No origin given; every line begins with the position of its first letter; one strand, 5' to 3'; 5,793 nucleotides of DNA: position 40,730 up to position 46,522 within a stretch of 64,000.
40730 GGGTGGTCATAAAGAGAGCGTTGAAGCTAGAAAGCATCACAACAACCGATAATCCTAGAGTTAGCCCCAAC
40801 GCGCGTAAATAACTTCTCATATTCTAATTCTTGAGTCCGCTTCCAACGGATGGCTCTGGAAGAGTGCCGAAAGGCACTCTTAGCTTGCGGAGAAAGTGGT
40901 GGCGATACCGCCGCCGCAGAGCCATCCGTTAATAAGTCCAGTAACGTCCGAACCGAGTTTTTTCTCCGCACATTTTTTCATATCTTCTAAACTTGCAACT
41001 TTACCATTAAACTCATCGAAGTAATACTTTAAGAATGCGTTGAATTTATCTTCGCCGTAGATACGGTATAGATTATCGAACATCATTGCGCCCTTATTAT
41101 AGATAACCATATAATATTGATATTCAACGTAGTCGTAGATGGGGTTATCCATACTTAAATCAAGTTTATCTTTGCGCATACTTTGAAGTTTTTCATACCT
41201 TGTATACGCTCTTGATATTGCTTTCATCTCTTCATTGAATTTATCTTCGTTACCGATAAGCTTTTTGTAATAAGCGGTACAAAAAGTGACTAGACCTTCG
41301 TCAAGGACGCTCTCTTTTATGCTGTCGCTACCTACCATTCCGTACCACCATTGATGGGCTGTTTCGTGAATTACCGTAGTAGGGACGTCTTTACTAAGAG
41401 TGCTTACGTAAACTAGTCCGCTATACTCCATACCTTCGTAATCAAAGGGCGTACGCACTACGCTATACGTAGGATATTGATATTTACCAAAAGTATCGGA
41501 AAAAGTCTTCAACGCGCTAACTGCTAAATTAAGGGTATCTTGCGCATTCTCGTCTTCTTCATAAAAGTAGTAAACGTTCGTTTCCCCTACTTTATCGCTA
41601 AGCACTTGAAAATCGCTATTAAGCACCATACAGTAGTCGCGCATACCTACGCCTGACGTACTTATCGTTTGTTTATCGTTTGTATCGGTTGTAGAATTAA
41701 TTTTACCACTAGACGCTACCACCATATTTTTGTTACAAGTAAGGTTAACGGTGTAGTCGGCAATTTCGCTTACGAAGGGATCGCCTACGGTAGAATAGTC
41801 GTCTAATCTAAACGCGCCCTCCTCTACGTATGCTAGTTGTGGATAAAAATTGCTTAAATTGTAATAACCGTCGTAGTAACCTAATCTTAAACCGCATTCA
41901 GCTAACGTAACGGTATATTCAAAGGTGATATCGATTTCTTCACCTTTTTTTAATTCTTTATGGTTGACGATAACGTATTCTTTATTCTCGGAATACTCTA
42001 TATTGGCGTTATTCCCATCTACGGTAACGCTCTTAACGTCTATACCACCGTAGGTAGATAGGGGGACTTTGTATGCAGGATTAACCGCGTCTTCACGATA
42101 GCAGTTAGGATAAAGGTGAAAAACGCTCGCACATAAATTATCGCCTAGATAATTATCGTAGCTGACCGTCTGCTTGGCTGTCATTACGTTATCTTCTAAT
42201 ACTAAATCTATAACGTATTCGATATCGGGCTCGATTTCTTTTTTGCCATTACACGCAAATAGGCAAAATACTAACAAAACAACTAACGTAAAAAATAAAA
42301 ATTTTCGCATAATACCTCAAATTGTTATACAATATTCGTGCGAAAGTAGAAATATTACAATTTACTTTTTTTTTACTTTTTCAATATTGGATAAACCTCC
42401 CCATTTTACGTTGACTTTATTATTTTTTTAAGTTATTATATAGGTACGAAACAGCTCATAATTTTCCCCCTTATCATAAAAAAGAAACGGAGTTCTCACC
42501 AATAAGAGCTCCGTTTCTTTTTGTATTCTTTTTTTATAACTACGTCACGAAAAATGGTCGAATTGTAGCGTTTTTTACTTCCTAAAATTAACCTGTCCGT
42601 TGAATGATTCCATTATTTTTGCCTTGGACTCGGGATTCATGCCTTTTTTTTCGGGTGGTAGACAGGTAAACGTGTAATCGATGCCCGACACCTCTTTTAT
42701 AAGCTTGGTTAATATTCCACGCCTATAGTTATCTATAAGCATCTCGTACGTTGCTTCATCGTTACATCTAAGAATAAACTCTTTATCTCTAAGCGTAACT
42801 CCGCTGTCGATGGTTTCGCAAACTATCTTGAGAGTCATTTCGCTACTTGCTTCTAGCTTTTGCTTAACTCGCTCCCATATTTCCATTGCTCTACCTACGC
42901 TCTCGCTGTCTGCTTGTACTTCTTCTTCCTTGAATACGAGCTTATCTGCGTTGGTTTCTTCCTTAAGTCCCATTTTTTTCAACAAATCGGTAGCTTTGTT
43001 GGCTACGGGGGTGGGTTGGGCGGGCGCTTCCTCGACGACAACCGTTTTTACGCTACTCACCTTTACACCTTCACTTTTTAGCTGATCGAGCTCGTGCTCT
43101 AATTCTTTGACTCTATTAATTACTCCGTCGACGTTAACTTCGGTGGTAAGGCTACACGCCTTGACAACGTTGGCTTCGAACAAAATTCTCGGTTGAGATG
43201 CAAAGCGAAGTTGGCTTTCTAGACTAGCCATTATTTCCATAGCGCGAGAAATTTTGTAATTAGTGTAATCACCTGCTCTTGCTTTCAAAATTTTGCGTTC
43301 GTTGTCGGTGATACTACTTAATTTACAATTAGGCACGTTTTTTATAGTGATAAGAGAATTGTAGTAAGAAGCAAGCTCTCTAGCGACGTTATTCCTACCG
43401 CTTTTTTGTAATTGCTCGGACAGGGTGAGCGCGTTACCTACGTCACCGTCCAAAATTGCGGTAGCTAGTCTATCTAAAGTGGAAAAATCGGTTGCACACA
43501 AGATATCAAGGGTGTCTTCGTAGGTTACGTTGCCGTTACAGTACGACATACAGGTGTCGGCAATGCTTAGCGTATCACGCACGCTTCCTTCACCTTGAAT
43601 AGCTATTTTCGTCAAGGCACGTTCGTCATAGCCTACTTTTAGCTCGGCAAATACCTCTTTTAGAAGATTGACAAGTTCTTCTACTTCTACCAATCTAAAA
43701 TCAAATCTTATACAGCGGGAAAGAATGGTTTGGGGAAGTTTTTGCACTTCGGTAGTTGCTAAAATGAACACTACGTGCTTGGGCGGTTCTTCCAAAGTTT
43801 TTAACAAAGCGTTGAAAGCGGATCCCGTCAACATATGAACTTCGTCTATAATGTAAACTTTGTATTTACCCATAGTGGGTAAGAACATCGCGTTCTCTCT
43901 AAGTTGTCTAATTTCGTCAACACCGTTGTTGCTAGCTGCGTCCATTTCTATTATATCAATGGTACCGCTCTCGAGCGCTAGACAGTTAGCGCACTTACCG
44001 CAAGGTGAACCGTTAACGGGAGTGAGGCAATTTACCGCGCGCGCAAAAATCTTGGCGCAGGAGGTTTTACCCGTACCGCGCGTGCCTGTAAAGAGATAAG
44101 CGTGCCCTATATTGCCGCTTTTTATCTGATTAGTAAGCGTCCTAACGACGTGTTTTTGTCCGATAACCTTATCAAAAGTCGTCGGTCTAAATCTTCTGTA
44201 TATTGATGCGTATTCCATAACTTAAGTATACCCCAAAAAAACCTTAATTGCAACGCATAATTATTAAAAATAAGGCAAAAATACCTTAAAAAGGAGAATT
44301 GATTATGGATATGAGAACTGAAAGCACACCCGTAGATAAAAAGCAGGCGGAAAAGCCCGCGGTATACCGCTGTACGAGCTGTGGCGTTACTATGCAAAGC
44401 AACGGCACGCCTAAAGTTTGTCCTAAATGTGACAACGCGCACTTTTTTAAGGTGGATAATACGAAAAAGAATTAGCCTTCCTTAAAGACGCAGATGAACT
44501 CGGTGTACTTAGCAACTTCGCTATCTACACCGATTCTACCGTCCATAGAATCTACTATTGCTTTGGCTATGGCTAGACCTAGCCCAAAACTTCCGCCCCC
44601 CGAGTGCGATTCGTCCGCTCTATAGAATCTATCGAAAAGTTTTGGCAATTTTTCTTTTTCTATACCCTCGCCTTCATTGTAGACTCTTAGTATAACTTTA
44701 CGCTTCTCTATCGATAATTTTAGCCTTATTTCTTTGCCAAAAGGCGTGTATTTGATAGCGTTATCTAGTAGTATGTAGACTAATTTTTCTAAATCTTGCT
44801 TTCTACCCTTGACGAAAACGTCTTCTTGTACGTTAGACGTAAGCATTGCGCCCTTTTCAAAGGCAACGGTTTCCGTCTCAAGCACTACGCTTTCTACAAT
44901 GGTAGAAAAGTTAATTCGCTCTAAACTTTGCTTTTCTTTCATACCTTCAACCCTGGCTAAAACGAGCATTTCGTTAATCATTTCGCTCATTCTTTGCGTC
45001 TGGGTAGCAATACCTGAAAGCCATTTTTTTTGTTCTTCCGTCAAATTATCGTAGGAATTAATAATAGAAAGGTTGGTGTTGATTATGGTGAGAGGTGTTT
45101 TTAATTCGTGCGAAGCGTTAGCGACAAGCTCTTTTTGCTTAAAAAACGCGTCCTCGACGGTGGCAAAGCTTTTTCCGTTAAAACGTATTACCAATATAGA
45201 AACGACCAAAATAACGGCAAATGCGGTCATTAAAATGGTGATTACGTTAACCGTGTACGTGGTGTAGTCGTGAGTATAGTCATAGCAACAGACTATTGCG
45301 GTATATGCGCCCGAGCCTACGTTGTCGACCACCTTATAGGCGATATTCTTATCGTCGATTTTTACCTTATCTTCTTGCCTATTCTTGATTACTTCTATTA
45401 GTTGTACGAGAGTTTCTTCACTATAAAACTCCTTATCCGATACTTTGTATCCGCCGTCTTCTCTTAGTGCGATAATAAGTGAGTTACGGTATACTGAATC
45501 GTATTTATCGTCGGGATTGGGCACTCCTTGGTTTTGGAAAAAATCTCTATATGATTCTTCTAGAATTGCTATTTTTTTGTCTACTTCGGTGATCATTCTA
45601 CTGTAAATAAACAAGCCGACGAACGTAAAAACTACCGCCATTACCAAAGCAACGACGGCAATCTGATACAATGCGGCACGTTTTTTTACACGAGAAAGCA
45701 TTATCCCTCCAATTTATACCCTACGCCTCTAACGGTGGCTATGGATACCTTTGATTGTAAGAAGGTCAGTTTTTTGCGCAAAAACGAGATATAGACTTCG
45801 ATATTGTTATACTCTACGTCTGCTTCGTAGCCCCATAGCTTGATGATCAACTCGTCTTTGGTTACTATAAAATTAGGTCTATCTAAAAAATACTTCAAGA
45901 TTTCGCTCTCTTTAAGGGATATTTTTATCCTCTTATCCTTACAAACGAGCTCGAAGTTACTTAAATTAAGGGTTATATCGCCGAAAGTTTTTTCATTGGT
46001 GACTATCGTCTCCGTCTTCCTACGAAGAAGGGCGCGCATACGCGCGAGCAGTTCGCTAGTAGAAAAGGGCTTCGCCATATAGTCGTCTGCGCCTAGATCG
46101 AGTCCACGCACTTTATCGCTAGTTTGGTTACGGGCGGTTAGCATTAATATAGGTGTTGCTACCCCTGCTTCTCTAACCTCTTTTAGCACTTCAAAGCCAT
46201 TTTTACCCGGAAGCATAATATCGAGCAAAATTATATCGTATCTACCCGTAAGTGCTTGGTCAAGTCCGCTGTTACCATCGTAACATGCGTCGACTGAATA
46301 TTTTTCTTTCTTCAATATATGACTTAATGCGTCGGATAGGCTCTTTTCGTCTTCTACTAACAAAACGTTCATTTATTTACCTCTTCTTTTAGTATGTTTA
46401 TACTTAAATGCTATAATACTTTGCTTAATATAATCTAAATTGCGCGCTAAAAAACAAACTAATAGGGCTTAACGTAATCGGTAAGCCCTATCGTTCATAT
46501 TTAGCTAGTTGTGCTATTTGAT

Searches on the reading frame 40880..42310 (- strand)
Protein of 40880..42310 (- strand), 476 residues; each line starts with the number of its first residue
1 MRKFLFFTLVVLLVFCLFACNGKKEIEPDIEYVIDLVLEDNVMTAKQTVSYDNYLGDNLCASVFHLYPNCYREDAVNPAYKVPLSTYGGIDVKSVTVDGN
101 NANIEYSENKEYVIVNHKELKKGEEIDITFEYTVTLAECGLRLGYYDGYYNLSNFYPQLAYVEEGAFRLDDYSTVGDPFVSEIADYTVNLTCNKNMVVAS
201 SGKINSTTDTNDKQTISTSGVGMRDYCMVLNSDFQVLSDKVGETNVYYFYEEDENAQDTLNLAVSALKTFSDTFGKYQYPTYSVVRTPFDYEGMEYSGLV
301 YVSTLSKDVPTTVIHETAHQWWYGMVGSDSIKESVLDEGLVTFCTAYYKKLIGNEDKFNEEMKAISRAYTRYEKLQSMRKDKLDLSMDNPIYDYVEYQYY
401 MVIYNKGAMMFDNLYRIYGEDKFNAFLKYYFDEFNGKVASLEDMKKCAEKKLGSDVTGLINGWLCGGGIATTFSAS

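Call 9: search_protein_families(library=pfam, proteins=[window:40880-42310:-], max_evalue=0.001)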
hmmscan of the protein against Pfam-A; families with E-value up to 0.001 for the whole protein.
window:40880-42310:- (476 aa): 1 family
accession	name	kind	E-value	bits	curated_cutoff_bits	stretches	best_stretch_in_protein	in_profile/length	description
PF01433.26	Peptidase_M1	-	1.5e-19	71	27.7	1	260-463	3-218/218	Peptidase family M1 domain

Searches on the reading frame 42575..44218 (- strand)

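Call 9: search_protein_families(library=pfam, proteins=[window:42575-44218:-], max_evalue=0.001)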
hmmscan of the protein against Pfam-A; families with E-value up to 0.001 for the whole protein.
window:42575-44218:- (547 aa): 10 families
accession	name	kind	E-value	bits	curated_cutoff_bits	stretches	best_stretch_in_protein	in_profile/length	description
PF13177.12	DNA_pol3_delta2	-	2.1e-44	151.8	27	1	20-175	1-158/161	DNA polymerase III, delta subunit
PF00004.35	AAA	-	5.4e-13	50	21.2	1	42-173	2-124/131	ATPase family associated with various cellular activities (AAA)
PF12169.13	DNA_pol3_gamma3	-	2.6e-08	34.2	24.4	1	231-358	1-131/143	DNA polymerase III subunits gamma and tau domain III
PF22608.2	DNAX_ATPase_lid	-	3.2e-08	33.6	27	1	184-229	4-49/49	DNA polymerase III clamp loader subunit, ATPase lid domain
PF05496.18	RuvB_N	-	1.4e-05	25.4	27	0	11-71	2-66/159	Holliday junction DNA helicase RuvB P-loop domain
PF13401.12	AAA_22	-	2.7e-05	24.9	27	0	42-156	9-123/130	AAA domain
PF13238.12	AAA_18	-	7.4e-05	23.6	29.4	0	43-127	3-80/128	AAA domain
PF13604.12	AAA_30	-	0.00018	21.7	27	0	40-152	20-122/191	AAA domain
PF06068.19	TIP49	-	0.00032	20.4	23.8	0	19-66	27-78/347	TIP49 P-loop domain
PF07728.20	AAA_5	-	0.00034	21.1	22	0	112-177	60-118/139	AAA domain (dynein-related subfamily)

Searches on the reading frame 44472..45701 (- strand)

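Call 9: search_protein_families(library=pfam, proteins=[window:44472-45701:-], max_evalue=0.001)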
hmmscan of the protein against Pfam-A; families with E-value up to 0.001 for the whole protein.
window:44472-45701:- (409 aa): 3 families
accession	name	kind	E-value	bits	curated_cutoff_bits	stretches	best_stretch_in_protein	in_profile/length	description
PF02518.31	HATPase_c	-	5e-24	85.3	26.4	1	301-407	3-108/111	Histidine kinase-, DNA gyrase B-, and HSP90-like ATPase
PF00512.31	HisKA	-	1.7e-16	60.5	26.9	1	189-252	2-64/66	His Kinase A (phospho-acceptor) domain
PF14501.12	HATPase_c_5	-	2.8e-06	27.6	22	1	301-399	3-95/102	GHKL domain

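Call 92: search_protein_families(library=ncbifam, proteins=[window:44472-45701:-], max_evalue=0.00001)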
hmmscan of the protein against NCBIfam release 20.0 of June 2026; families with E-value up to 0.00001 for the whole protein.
window:44472-45701:- (409 aa): 73 families (the best 25 are shown)
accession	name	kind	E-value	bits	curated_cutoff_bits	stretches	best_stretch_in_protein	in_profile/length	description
TIGR02966.1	phoR_proteo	equivalog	5.4e-54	183.4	334.2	1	190-406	115-333/333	phosphate regulon sensor histidine kinase PhoR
NF046044.1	PnpS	equivalog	2e-48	165.4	400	1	189-405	170-388/390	two-component system histidine kinase PnpS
NF041735.1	hist_kin_RppB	equivalog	2.6e-47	161.6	400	1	145-402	171-433/438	two-component system sensor histidine kinase RppB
TIGR01386.1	cztS_silS_copS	subfamily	3e-44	151.8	292.55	1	170-403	223-453/457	heavy metal sensor histidine kinase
NF033092.0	HK_WalK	equivalog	8.4e-42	143.5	725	1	188-403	371-589/594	cell wall metabolism sensor histidine kinase WalK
NF007345.0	PRK09835.1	subfamily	1.1e-38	133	423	1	163-405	237-477/482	Cu(+)/Ag(+) sensor histidine kinase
NF052314.1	T9SS_HK_PorY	subfamily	2.7e-38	132.1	350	1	180-389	202-402/418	PorY family sensor histidine kinase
NF033091.0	HK_VanS_ACDEFG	equivalog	8.2e-38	130.2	400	1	188-398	73-285/293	vancomycin resistance histidine kinase VanS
NF008312.0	PRK11100.1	equivalog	1.3e-37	129.7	356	1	192-394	259-460/477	two-component system sensor histidine kinase CreC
NF008235.0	PRK11006.1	equivalog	1.4e-37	129.6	390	1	189-406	204-421/431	phosphate regulon sensor histidine kinase PhoR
NF047874.1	MASE3_PAS_HK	subfamily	1.1e-32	113.6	560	1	190-406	399-623/655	MASE3 domain-containing sensor histidine kinase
NF033093.1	HK_VicK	exception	2e-31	109.1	680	1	190-405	210-432/448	cell wall metabolism sensor histidine kinase VicK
NF053855.1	HisKinPhoRBctds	equivalog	2.3e-31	108.9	500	1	189-406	361-581/583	two-component system sensor histidine kinase PhoR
NF007007.0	PRK09470.1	equivalog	1.3e-29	103.4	486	1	180-391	236-442/463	envelope stress sensor histidine kinase CpxA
NF040691.1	MtrAB_MtrB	equivalog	1.3e-28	100.3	450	1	189-403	271-487/507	MtrAB system histidine kinase MtrB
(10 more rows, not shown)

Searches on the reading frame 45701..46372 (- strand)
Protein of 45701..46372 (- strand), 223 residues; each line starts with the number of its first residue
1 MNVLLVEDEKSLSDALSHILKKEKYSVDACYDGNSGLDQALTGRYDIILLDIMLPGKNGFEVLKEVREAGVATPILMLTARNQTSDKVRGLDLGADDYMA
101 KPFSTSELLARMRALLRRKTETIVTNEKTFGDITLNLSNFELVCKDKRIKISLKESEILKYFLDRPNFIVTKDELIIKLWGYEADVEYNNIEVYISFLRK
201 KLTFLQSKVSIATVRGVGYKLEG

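Call 9: search_protein_families(library=pfam, proteins=[window:45701-46372:-], max_evalue=0.001)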
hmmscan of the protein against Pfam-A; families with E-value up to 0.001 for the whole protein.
window:45701-46372:- (223 aa): 2 families
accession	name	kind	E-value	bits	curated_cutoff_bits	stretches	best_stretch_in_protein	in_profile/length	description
PF00072.30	Response_reg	-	2.8e-29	101.9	30.2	1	3-112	1-110/111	Response regulator receiver domain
PF00486.34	Trans_reg_C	-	4.4e-19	68.8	26.2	1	147-221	2-77/77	Transcriptional regulatory protein, C terminal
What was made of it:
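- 45701..46372 (-): OmpR/PhoB-type response regulator, conserved neighbour. Pfam (call 9).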

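Call 27: find_encoding_contigs(protein=window:45701-46372:-, flank=10000, max_places=6)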
Protein window:45701-46372:- (223 aa): 2 contigs read that carry it; 2 places shown.
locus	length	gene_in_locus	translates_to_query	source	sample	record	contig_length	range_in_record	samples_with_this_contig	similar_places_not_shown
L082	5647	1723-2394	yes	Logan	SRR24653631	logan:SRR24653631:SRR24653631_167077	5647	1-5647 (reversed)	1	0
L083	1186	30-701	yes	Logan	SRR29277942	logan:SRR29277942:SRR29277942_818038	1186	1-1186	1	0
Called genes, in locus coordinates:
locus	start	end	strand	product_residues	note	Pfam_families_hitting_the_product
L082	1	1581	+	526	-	?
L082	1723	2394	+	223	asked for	PF00072:Response_reg, PF00486:Trans_reg_C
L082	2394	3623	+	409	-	PF00512:HisKA, PF02518:HATPase_c, PF14501:HATPase_c_5 (weak)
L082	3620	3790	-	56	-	PF23458:DUF7130 (weak), PF21349:RUBY_RBDX (weak)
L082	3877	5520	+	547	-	PF05496:RuvB_N (faint), PF13177:DNA_pol3_delta2, PF00004:AAA, PF22608:DNAX_ATPase_lid, PF12169:DNA_pol3_gamma3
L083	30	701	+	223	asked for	PF00072:Response_reg, PF00486:Trans_reg_C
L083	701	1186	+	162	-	?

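Call 92: search_protein_families(library=ncbifam, proteins=[window:45701-46372:-], max_evalue=0.00001)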
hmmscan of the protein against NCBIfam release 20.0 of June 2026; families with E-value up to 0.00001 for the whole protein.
window:45701-46372:- (223 aa): 92 families (the best 25 are shown)
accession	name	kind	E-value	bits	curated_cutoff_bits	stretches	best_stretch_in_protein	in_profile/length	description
NF041734.1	resp_reg_RppA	equivalog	1.4e-60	204.5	250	1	1-222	1-228/229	two-component system response regulator RppA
TIGR02154.1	PhoB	equivalog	3.9e-55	186.6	296.2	1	2-221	4-225/226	phosphate regulon transcriptional regulator PhoB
TIGR01387.1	cztR_silR_copR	subfamily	2e-54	184.5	279.2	1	3-221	1-218/218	heavy metal response regulator transcription factor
NF040689.1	MtrAB_MtrA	equivalog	1.5e-53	181.4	300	1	3-220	1-217/219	MtrAB system response regulator MtrA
NF040534.1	resp_reg_YycF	equivalog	7.8e-51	172.6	340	1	2-221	2-227/231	response regulator YycF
NF045991.1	RespRegCtrARhodob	equivalog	2.4e-50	171.4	350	1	1-221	1-221/224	response regulator transcription factor CtrA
NF007928.2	PRK10643.1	equivalog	2.9e-50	170.9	330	1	1-221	1-216/216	two-component system response regulator PmrA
NF012023.0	PRK15479.1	equivalog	9e-50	169.3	337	1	1-222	1-218/224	transcriptional regulator TctD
NF041733.1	resp_reg_CseB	equivalog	5.9e-49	166.5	350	1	2-222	2-227/228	two-component system response regulator CseB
NF008296.0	PRK11083.1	equivalog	1.5e-48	165.2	273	1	2-222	5-226/228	two-component system response regulator CreB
NF053854.1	RespRegPhoBBctds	equivalog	2.2e-48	164.6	270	1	3-221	1-224/225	two-component system response regulator PhoB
NF007346.1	PRK09836.1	equivalog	2.9e-47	161.3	420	1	1-222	1-222/227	copper/silver response regulator transcription factor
NF045914.1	RespRegNblR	equivalog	3.9e-47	160.8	300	1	2-221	8-225/228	response regulator transcription factor NblR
NF008567.0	PRK11517.1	equivalog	2.2e-46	158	353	1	1-222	1-219/223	response regulator transcription factor HprR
NF045944.1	ResRegRpaBCyano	equivalog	1.1e-44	152.6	330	1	4-221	1-227/229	response regulator transcription factor RpaB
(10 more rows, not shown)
